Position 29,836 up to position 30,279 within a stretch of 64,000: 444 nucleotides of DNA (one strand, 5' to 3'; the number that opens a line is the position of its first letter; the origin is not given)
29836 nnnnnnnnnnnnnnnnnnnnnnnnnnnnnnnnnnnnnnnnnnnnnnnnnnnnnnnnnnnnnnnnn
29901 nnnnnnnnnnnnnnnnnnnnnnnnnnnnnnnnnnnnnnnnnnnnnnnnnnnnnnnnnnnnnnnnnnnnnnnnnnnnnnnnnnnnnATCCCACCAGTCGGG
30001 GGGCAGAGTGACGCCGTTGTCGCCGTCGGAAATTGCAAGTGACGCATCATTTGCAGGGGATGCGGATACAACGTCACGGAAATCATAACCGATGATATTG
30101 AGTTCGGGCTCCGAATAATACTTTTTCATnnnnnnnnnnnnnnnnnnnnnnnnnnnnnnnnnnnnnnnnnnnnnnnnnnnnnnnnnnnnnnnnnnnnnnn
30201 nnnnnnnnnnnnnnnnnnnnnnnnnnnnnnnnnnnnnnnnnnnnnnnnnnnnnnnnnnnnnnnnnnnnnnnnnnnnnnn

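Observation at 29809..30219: Autonomous two-gene operon for paralogous 43- and 48-aa peptides ending in WWD(N)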

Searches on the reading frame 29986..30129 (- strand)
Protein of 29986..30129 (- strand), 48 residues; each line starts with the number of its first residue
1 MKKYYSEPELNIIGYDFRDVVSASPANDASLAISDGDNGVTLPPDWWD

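Call 5: search_protein_families(library=ncbifam, proteins=[window:29986-30129:-], max_evalue=1)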
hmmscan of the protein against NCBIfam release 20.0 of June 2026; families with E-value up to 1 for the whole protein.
seq(48 aa): 0 families

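Call 6: search_protein_families(library=pfam, proteins=[window:29986-30129:-], max_evalue=1)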
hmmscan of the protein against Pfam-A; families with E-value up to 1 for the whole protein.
seq(48 aa): 0 families

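Call 8: find_homologous_proteins(query=window:29986-30129:-, max_evalue=10)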
Query seq(48 aa) (48 aa): 1 proteins with E <= 10 among 1 candidates.
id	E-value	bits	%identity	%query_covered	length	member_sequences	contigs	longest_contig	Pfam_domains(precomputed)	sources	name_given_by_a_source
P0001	1.2e-25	105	100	100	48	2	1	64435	-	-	-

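Call 10: list_cluster_members(proteins=[window:29986-30129:-, window:29812-29940:-])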
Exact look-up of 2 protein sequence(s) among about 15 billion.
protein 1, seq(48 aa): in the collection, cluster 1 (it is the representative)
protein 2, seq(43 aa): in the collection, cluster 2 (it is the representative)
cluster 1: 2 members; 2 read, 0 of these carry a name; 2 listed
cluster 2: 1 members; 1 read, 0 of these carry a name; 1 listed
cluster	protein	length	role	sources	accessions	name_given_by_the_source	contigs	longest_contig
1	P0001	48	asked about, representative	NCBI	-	-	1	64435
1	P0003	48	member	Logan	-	-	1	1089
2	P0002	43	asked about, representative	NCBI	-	-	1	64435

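Call 14: find_encoding_contigs(protein=P0003, flank=10000)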
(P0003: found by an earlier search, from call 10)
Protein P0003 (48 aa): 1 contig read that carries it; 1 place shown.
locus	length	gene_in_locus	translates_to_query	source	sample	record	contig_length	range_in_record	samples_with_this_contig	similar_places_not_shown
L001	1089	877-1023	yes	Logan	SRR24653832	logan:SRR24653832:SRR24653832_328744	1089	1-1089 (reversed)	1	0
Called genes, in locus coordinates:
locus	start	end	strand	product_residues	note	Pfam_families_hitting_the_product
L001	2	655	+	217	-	?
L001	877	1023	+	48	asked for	-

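Call 15: find_related_loci(query=A1, collection=genome_contigs, flank=10000)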
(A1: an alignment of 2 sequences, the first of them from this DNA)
Query A1 (48 aa) in genome_contigs; peptide patterns used: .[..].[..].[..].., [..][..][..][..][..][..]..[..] (x = any residue, [..] = any of these).
125 stretches matched a pattern; 3 encode a relative of the query (tblastn E <= 1e-3); 3 distinct loci.
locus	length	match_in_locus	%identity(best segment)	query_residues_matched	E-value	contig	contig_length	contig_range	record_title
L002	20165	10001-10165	33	1-48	8e-7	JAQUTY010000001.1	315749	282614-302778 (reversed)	MAG: Eubacteriales bacterium isolate STD2_130 NODE_27_length_315749_cov_8.043831_Sandtown_D2, whole genome shotgun seque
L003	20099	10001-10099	47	1-38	3e-6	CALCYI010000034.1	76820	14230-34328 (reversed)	MAG TPA_asm: uncultured Clostridia bacterium isolate ERR1278104_bin.87_CONCOCT_v1.1_MAG genome assembly, contig: ERZ8423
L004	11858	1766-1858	48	1-31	2e-5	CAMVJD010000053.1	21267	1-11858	MAG TPA_asm: uncultured Eubacteriaceae bacterium isolate SRR8387718_bin.21_metaWRAP_v1.3_MAG genome assembly, contig: ER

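Call 22: search_protein_representatives(alignment_id=A1)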
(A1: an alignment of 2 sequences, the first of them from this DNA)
Query: 2 sequences, 49 profile positions. Proteins with E-value up to 0.001 (for the whole library): 22; up to 1e-10: 5; up to 1e-30: 0. The best 22 are listed.
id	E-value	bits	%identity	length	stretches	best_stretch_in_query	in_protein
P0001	1.6e-29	117.5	-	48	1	1-48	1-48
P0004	9.9e-17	76.6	-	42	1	1-48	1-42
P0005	1.1e-16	76.5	-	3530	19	9-27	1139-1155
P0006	9.2e-13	63.9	-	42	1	1-48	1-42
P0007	8.2e-12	60.9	-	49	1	1-48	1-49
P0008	4.3e-10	55.4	-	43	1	1-47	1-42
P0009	7.2e-10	54.6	-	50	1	1-47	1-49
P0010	7.3e-08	48.2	-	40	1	5-48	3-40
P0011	1.3e-07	47.5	-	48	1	1-48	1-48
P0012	6.3e-07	45.2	-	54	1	1-47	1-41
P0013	1.1e-06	44.4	-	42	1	1-48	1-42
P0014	8.0e-06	41.7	-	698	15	18-35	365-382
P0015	2.4e-05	40.2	-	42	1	1-48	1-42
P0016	4.2e-05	39.4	-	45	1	1-45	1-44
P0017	1.1e-04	38.1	-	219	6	28-42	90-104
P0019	1.4e-04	37.7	-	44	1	1-47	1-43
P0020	1.5e-04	37.6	-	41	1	5-48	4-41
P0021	2.2e-04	37.1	-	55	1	2-48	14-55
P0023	4.7e-04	36.0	-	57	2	1-24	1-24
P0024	4.9e-04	36.0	-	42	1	3-48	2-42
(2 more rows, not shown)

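Call 26: find_encoding_contigs(protein=P0004, flank=10000, max_places=6)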
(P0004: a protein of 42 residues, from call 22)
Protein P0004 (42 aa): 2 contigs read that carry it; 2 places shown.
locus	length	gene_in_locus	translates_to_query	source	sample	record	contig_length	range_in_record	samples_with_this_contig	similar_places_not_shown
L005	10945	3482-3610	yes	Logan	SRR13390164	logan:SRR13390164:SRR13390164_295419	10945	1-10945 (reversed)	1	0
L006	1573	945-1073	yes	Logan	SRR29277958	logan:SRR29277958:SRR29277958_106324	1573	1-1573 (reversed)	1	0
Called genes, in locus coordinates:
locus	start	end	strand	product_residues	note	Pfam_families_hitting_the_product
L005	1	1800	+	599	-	?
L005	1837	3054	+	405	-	PF14907:NTP_transf_5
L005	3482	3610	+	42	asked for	-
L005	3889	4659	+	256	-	PF08032:SpoU_sub_bind, PF00588:SpoU_methylase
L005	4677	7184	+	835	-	-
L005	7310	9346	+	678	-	PF00009:GTP_EFTU, PF01926:MMR_HSR1 (faint), PF22042:EF-G_D2 (weak), PF14492:EFG_III, PF03764:EFG_IV, PF00679:EFG_C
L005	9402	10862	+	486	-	PF16822:ALGX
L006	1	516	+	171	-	?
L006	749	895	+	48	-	-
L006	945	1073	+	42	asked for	-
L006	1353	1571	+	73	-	?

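Call 32: find_encoding_contigs(protein=P0006, flank=10000, max_places=5)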
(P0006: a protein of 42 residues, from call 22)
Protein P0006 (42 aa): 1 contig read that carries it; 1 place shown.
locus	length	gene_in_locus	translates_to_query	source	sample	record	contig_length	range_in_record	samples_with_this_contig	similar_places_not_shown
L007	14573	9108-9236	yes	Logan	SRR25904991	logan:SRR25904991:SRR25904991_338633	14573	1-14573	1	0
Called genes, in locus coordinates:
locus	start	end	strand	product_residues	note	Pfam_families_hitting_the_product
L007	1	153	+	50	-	?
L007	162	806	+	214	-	PF08942:DUF1919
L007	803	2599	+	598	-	PF04488:Gly_transf_sug, PF05704:Caps_synth (weak), PF04230:PS_pyruv_trans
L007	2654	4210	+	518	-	-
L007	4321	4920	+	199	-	PF02397:Bac_transf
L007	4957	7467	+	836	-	PF12804:NTP_transf_3, PF10509:GalKase_gal_bdg, PF00288:GHMP_kinases_N, PF08544:GHMP_kinases_C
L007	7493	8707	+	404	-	PF14907:NTP_transf_5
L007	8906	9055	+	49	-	-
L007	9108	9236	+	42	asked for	-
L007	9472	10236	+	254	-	PF08032:SpoU_sub_bind, PF00588:SpoU_methylase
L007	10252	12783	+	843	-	-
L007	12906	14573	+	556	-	?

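Call 33: find_encoding_contigs(protein=P0007, flank=10000, max_places=5)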
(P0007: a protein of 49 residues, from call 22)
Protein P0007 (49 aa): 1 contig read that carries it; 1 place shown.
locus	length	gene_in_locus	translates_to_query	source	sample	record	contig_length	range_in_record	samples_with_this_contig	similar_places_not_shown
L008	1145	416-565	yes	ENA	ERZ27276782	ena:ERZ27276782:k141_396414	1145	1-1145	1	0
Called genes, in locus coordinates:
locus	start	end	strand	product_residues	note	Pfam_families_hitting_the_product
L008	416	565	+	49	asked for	-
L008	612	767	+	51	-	-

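Call 34: find_encoding_contigs(protein=P0010, flank=10000, max_places=5)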
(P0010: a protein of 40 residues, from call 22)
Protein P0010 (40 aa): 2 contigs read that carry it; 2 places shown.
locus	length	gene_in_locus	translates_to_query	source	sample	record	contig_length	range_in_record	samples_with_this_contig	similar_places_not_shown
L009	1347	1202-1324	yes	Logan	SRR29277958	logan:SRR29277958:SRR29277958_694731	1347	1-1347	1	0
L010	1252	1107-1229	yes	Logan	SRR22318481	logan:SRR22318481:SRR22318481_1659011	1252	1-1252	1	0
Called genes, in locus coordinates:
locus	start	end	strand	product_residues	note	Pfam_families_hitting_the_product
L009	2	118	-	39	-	?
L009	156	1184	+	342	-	-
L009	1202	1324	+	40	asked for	-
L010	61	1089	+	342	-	-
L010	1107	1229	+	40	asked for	-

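Call 66: find_encoding_contigs(protein=P0013, flank=10000, max_places=4)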
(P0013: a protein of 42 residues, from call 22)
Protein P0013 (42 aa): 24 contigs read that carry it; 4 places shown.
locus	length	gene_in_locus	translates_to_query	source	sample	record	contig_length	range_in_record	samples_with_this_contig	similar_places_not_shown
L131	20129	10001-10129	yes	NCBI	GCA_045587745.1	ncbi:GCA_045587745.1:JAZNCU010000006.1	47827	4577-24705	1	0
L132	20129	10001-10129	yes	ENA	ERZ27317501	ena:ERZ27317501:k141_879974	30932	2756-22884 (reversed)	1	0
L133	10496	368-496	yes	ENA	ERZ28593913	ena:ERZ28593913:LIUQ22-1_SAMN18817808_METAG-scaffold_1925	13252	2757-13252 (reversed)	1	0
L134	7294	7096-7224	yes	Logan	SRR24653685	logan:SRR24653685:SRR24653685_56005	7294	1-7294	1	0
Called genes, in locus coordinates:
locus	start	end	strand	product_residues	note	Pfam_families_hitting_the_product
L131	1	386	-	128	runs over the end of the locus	-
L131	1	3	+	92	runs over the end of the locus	-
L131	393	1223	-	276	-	PF01869:BcrAD_BadFG, PF03630:Fumble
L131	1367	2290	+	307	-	PF13177:DNA_pol3_delta2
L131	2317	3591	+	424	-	PF04468:PSP1, PF28472:PSP1_3rd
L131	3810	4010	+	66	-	-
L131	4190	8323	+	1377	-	PF00754:F5_F8_type_C (weak)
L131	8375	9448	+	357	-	-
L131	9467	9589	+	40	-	-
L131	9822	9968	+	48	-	-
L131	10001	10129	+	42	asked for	-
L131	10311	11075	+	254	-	PF08032:SpoU_sub_bind, PF00588:SpoU_methylase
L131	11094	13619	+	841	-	-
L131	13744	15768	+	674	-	PF00009:GTP_EFTU, PF22042:EF-G_D2, PF14492:EFG_III, PF03764:EFG_IV, PF00679:EFG_C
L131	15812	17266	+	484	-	PF16822:ALGX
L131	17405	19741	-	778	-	PF00657:Lipase_GDSL, PF13472:Lipase_GDSL_2, PF00404:Dockerin_1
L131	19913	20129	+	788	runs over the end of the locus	PF00580:UvrD-helicase, PF13087:AAA_12 (faint), PF13604:AAA_30 (faint), PF01443:Viral_helicase1 (faint), PF00580:UvrD-helicase, PF13245:AAA_19, PF13538:UvrD_C_2 (faint), PF13361:UvrD_C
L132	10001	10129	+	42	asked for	-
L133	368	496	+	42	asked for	-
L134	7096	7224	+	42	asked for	-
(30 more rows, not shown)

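Call 67: find_encoding_contigs(protein=P0015, flank=10000, max_places=4)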
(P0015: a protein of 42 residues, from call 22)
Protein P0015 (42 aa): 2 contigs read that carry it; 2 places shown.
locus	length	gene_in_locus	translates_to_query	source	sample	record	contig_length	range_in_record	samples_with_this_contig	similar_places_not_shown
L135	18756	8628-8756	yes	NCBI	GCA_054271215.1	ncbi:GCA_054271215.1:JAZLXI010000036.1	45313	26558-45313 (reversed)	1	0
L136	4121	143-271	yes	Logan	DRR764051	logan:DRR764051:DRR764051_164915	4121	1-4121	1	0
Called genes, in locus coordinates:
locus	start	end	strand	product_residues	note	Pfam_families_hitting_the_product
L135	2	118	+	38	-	?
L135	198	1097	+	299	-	PF03418:Peptidase_A25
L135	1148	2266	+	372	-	PF07454:SpoIIP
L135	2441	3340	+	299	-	PF13306:LRR_5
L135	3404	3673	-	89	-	PF05239:PRC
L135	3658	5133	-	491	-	PF09547:SpoIVA_ATPase, PF20438:SpoIVA_middle, PF20439:SpoIVA_C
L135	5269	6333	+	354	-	PF00365:PFK, PF01513:NAD_kinase (faint)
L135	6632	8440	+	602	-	-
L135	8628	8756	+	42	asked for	-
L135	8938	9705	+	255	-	PF08032:SpoU_sub_bind, PF00588:SpoU_methylase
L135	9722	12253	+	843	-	-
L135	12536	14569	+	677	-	PF00009:GTP_EFTU, PF22042:EF-G_D2, PF14492:EFG_III, PF03764:EFG_IV, PF00679:EFG_C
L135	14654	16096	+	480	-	PF16822:ALGX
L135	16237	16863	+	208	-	PF02397:Bac_transf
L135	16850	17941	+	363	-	PF13439:Glyco_transf_4, PF13477:Glyco_trans_4_2, PF13579:Glyco_trans_4_4 (weak), PF20706:GT4-conflict (weak), PF00534:Glycos_transf_1, PF13692:Glyco_trans_1_4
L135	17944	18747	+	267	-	PF00535:Glycos_transf_2, PF10111:Glyco_tranf_2_2 (weak), PF13506:Glyco_transf_21 (faint), PF13641:Glyco_tranf_2_3, PF13632:Glyco_trans_2_3 (weak)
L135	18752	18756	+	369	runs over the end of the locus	PF13439:Glyco_transf_4 (weak), PF00534:Glycos_transf_1, PF20706:GT4-conflict, PF13692:Glyco_trans_1_4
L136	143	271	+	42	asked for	-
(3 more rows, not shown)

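Call 68: find_encoding_contigs(protein=P0019, flank=10000, max_places=4)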
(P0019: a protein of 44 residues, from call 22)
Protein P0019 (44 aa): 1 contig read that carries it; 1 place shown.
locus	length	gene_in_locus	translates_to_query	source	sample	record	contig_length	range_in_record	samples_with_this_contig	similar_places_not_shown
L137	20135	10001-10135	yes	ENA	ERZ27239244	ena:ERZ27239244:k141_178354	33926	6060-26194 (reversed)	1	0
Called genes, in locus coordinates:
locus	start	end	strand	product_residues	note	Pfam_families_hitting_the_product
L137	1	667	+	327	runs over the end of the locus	PF13177:DNA_pol3_delta2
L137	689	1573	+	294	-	PF04468:PSP1, PF28472:PSP1_3rd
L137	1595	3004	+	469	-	PF03062:MBOAT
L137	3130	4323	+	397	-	PF14286:DHHW, PF16822:ALGX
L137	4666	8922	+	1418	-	PF22633:F5_F8_type_C_2 (faint), PF00754:F5_F8_type_C (weak)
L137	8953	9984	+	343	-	-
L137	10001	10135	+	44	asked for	-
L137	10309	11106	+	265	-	-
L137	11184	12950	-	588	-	PF07973:tRNA_SAD, PF00587:tRNA-synt_2b, PF03129:HGTP_anticodon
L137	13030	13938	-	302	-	PF01869:BcrAD_BadFG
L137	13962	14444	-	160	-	PF01741:MscL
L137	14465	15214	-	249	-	PF03009:GDPD, PF13653:GDPD_2 (weak)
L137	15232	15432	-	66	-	PF08984:DUF1858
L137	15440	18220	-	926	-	PF00690:Cation_ATPase_N, PF00122:E1-E2_ATPase, PF13246:Cation_ATPase, PF00689:Cation_ATPase_C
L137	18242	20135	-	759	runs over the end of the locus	PF13191:AAA_16 (weak), PF00004:AAA, PF17871:AAA_lid_9, PF00158:Sigma54_activat (weak), PF07724:AAA_2, PF07728:AAA_5, PF00004:AAA, PF10431:ClpB_D2-small, +8 more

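Call 69: list_cluster_members(proteins=[P0013, P0015, P0023, P0011, P0020, P0021, P0024, P0008, P0009, P0012])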
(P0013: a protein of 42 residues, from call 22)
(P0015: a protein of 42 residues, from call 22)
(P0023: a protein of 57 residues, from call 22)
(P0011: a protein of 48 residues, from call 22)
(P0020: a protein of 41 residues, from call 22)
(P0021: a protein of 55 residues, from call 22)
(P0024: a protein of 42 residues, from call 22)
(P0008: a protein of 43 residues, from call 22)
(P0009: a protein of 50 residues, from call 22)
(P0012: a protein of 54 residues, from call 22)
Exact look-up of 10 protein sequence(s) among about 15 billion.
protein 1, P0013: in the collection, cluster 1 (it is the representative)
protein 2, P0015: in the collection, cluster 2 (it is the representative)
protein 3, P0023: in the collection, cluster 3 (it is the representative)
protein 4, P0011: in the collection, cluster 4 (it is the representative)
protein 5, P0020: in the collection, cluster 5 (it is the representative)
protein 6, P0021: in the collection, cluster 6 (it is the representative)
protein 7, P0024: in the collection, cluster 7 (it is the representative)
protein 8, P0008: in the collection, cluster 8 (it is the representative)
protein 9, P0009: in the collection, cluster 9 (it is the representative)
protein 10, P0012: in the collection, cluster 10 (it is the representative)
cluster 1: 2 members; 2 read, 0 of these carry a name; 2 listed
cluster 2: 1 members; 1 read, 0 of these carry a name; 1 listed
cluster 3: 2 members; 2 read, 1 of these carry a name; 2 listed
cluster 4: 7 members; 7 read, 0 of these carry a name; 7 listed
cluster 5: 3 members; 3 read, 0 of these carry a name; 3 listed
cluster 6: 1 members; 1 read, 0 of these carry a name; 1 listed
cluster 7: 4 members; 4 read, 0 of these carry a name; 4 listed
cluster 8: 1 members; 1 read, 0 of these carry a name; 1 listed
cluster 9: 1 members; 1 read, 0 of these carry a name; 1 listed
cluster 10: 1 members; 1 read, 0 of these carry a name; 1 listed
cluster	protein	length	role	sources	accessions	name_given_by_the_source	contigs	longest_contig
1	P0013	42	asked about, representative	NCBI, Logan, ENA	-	-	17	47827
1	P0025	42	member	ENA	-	-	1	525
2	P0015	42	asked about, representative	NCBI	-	-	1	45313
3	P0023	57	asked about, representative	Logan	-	-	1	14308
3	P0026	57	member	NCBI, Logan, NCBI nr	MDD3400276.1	MAG: hypothetical protein PHT58_01405 [Eubacteriales bacterium] | hypothetical protein [Eubacteriales bacterium]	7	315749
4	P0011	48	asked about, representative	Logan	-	-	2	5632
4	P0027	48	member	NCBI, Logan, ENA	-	-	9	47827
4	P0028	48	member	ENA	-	-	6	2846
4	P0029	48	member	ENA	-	-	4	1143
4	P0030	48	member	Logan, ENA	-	-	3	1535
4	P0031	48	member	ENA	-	-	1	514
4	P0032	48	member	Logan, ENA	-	-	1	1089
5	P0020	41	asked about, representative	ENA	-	-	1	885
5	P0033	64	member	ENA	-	-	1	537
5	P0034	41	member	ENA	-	-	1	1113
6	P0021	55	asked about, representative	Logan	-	-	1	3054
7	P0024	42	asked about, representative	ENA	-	-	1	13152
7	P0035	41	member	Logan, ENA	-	-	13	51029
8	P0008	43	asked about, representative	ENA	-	-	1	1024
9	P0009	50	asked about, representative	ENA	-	-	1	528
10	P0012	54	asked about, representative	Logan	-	-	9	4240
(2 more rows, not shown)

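Call 70: find_encoding_contigs(protein=P0035, flank=10000, max_places=4)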
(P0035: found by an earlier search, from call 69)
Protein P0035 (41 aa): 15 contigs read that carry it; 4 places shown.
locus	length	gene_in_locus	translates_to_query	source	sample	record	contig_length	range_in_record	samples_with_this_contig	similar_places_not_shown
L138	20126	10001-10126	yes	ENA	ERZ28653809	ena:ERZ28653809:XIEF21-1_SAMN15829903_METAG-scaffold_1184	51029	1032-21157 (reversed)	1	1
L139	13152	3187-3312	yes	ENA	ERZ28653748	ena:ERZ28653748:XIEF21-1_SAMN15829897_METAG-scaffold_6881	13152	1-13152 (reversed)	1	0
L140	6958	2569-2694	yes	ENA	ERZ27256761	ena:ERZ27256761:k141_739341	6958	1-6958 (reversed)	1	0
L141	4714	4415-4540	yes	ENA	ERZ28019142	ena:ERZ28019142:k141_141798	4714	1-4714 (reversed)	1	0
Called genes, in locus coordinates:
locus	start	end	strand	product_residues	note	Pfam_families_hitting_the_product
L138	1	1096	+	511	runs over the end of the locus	-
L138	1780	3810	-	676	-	-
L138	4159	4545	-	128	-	-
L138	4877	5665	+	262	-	PF00754:F5_F8_type_C (weak), PF00404:Dockerin_1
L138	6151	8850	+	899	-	PF00404:Dockerin_1 (faint)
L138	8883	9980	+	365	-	-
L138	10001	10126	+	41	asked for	-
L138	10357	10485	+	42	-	-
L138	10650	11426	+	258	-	PF08032:SpoU_sub_bind, PF00588:SpoU_methylase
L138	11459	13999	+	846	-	-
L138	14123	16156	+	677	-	PF00009:GTP_EFTU, PF22042:EF-G_D2, PF14492:EFG_III, PF03764:EFG_IV, PF00679:EFG_C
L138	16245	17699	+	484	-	PF16822:ALGX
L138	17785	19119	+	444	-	PF01554:MatE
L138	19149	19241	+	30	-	-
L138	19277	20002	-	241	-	PF05857:TraX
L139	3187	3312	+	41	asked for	-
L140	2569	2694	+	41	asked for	-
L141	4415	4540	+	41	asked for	-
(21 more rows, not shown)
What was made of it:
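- A-type peptides always follow a 342-365-aa secreted protein (calls 34, 66, 68, 70).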
